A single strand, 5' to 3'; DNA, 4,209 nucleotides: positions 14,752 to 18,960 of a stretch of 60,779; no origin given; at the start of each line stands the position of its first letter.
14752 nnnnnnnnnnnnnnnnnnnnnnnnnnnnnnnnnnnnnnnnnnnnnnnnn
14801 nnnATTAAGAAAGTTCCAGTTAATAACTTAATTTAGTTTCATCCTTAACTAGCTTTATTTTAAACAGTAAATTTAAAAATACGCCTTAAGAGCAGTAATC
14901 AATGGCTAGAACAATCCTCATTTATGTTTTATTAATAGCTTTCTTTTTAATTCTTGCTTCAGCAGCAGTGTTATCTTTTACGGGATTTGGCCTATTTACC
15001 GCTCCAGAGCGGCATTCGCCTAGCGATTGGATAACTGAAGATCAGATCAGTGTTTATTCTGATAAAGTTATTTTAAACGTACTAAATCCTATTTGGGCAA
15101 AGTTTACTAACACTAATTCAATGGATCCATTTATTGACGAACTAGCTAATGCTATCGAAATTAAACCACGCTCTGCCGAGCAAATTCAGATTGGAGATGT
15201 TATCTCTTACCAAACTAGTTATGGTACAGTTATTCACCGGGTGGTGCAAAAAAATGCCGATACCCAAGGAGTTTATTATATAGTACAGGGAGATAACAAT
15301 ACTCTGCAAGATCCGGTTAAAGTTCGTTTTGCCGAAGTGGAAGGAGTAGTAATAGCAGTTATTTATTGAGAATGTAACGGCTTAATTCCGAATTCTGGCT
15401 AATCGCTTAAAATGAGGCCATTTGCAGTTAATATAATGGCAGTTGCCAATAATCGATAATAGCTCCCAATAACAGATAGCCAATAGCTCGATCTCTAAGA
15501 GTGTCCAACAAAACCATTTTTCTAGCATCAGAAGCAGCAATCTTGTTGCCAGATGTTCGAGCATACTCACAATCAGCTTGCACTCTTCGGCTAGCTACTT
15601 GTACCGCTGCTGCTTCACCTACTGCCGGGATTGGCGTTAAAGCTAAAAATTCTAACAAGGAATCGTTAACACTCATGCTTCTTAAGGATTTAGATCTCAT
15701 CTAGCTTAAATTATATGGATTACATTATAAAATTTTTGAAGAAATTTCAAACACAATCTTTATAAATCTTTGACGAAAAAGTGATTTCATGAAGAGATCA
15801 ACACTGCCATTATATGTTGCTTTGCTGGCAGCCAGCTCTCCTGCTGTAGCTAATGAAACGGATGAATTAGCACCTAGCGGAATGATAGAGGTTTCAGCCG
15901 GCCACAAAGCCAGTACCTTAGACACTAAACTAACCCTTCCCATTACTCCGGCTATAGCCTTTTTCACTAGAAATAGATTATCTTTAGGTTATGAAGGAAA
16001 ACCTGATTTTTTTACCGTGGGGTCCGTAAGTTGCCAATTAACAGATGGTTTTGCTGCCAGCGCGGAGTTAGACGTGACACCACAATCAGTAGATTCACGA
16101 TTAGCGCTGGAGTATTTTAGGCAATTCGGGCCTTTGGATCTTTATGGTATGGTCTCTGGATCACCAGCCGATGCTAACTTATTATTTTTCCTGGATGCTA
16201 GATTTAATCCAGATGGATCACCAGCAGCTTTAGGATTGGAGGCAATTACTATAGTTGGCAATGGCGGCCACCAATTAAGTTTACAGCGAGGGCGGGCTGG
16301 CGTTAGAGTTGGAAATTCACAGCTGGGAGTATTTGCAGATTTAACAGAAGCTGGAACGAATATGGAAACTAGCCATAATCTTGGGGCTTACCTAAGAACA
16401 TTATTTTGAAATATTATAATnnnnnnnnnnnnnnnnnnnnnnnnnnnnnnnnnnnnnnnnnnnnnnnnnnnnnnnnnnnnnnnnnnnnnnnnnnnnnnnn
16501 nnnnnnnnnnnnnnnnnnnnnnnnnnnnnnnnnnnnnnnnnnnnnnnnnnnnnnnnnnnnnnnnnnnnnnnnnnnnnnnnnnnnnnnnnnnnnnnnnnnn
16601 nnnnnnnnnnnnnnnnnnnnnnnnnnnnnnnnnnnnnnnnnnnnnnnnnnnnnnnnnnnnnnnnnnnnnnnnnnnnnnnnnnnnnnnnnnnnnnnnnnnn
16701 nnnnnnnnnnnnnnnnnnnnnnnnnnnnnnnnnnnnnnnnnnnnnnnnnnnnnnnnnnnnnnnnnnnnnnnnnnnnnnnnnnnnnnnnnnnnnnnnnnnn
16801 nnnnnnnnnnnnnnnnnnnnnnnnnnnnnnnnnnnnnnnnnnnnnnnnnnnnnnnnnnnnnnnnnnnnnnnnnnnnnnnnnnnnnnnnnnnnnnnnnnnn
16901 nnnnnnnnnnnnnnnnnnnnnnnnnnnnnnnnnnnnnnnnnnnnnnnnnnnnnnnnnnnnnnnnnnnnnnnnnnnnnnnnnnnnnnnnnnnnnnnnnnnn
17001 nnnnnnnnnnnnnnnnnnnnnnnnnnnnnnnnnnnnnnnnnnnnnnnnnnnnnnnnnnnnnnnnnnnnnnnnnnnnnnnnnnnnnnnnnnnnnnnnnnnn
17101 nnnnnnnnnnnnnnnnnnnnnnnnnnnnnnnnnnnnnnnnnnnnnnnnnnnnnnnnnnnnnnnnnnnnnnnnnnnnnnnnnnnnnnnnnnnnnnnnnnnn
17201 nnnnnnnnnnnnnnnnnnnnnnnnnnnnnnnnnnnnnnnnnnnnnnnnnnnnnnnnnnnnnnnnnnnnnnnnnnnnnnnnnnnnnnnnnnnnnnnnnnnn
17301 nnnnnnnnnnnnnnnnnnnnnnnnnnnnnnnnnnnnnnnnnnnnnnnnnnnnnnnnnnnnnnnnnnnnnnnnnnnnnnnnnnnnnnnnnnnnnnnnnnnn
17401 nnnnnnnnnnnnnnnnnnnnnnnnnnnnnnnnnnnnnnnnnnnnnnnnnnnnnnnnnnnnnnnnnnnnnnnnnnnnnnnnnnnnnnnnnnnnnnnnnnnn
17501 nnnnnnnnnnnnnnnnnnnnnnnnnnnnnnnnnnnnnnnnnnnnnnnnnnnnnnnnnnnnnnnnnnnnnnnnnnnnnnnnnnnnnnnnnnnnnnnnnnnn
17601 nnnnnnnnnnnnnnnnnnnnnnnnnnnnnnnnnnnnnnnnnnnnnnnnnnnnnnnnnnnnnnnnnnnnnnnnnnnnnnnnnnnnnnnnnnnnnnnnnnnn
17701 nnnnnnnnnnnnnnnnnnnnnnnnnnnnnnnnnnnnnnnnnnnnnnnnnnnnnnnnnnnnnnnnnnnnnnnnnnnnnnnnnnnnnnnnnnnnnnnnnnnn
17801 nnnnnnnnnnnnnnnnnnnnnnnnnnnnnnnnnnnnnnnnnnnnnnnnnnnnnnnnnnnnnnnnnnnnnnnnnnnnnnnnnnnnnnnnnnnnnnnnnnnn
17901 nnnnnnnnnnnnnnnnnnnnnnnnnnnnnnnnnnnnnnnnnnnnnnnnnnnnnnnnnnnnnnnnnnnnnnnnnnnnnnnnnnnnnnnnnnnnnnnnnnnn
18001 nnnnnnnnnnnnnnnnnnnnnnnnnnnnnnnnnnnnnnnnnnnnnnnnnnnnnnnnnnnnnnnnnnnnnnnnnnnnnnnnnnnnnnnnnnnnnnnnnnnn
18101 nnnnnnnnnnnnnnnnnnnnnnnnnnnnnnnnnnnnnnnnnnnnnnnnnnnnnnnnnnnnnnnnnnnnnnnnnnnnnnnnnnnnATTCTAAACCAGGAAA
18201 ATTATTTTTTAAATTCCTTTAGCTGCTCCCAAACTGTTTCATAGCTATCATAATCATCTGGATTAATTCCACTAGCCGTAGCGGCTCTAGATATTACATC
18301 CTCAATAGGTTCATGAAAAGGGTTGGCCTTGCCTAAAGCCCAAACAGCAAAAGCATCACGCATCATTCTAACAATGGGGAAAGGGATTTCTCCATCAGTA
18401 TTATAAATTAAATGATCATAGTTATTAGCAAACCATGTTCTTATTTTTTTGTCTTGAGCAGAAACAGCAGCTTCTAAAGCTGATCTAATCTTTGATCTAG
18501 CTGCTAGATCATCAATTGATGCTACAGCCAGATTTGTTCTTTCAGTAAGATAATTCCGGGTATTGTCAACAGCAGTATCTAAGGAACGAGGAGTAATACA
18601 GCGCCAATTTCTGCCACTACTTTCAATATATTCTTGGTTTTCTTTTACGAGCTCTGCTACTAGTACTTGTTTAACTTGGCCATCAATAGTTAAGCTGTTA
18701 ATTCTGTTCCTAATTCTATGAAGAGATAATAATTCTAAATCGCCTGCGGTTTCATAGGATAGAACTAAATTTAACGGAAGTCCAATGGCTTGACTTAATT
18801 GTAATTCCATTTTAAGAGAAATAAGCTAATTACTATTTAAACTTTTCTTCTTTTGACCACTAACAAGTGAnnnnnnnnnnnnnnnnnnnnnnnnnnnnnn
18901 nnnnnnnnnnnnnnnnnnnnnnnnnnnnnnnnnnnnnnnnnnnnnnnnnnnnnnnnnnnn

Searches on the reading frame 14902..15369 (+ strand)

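Call 44: search_protein_families(library=pfam, proteins=[window:14902-15369:+], max_evalue=0.00001)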
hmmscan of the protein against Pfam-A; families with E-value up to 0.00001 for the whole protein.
window:14902-15369:+ (155 aa): 0 families

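Call 65: search_protein_families(library=pfam, proteins=[window:14902-15369:+], max_evalue=0.1)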
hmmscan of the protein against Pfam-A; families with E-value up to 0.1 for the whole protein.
window:14902-15369:+ (155 aa): 1 family
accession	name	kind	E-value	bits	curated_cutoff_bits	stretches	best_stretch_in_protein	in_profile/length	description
PF12671.13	Amidase_6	-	0.006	17.1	23.2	1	67-141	77-151/163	Putative amidase domain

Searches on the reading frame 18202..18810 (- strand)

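Call 44: search_protein_families(library=pfam, proteins=[window:18202-18810:-], max_evalue=0.00001)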
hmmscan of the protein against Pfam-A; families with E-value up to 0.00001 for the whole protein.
window:18202-18810:- (202 aa): 0 families

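Call 65: search_protein_families(library=pfam, proteins=[window:18202-18810:-], max_evalue=0.1)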
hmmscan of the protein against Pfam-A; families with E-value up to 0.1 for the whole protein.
window:18202-18810:- (202 aa): 2 families
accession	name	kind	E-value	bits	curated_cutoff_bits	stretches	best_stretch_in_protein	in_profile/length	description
PF03477.21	ATP-cone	-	0.0086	17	25.8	0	23-68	8-52/88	ATP cone domain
PF23649.1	FKBP15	-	0.061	13.4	27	1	50-122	39-110/224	FK506-binding protein 15-like domain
